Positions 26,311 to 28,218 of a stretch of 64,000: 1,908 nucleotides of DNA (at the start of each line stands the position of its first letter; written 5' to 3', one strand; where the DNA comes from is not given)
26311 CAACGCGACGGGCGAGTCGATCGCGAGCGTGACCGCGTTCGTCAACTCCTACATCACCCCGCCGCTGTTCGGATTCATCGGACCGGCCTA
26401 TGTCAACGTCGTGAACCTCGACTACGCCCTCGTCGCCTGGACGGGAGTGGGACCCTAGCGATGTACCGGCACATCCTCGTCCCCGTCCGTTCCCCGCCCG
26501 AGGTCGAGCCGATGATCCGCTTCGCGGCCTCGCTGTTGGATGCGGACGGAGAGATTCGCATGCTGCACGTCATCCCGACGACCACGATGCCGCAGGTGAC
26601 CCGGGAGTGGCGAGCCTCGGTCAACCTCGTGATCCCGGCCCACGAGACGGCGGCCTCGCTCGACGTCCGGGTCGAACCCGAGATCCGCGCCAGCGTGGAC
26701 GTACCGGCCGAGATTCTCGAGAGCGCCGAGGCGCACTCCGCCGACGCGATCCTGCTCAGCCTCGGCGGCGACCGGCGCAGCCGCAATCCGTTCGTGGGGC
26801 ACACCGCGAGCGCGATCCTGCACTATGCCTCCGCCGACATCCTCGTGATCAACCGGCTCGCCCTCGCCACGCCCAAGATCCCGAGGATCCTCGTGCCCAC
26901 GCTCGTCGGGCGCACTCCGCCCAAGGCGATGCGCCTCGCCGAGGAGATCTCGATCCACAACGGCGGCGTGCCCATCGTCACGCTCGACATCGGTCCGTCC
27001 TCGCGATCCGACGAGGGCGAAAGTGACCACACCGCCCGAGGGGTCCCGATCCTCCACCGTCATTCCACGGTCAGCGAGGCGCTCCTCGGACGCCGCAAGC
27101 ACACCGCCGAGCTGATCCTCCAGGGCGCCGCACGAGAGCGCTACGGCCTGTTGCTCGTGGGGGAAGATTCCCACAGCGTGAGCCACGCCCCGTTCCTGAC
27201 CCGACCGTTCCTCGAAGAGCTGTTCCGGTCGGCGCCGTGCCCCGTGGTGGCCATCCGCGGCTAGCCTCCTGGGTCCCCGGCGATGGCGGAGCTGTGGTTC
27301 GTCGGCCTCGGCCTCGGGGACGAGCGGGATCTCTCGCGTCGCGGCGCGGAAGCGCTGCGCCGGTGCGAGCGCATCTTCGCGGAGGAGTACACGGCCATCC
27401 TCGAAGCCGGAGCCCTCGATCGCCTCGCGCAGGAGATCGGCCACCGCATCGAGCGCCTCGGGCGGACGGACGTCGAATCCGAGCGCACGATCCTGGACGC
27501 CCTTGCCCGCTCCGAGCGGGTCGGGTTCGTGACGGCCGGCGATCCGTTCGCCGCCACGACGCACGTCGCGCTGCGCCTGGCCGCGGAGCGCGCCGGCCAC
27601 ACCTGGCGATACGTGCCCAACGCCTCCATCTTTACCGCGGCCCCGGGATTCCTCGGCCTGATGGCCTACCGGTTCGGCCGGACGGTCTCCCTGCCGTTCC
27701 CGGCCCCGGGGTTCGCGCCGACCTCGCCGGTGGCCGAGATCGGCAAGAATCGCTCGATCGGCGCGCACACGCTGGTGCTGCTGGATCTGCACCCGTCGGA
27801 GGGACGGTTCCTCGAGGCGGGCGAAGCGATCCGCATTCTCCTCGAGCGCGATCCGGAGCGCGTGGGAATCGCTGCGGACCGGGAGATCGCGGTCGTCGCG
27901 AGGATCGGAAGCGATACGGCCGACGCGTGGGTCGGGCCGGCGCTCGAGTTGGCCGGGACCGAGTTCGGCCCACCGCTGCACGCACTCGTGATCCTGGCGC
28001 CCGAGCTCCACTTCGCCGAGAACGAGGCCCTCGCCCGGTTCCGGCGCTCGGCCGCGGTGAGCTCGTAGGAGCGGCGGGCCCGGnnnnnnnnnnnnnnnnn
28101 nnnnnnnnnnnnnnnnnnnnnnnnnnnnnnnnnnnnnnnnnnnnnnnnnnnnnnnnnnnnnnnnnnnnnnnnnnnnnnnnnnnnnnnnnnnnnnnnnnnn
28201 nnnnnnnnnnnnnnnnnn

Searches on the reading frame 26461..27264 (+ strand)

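Call 16: search_protein_families(library=pfam, proteins=[window:26461-27264:+], max_evalue=0.001)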
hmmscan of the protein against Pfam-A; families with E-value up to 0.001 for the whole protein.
window:26461-27264:+ (267 aa): 1 family
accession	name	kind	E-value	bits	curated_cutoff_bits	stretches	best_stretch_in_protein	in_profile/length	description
PF00582.32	Usp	-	5.2e-16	59.9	24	1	1-130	1-140/141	Universal stress protein family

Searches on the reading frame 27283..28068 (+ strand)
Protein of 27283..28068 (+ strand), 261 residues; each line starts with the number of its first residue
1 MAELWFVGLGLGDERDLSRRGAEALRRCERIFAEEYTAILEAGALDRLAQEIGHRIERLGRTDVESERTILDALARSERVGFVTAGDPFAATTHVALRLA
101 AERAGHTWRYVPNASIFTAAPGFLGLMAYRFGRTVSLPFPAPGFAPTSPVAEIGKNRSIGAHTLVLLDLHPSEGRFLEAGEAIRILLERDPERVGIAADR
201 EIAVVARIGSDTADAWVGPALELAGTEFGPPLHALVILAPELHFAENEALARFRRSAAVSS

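Call 16: search_protein_families(library=pfam, proteins=[window:27283-28068:+], max_evalue=0.001)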
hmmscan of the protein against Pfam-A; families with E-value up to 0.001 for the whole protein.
window:27283-28068:+ (261 aa): 1 family
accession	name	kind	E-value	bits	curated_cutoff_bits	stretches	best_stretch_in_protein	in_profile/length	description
PF00590.25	TP_methylase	-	1.8e-24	87.3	27.8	1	4-222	2-210/212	Tetrapyrrole (Corrin/Porphyrin) Methylases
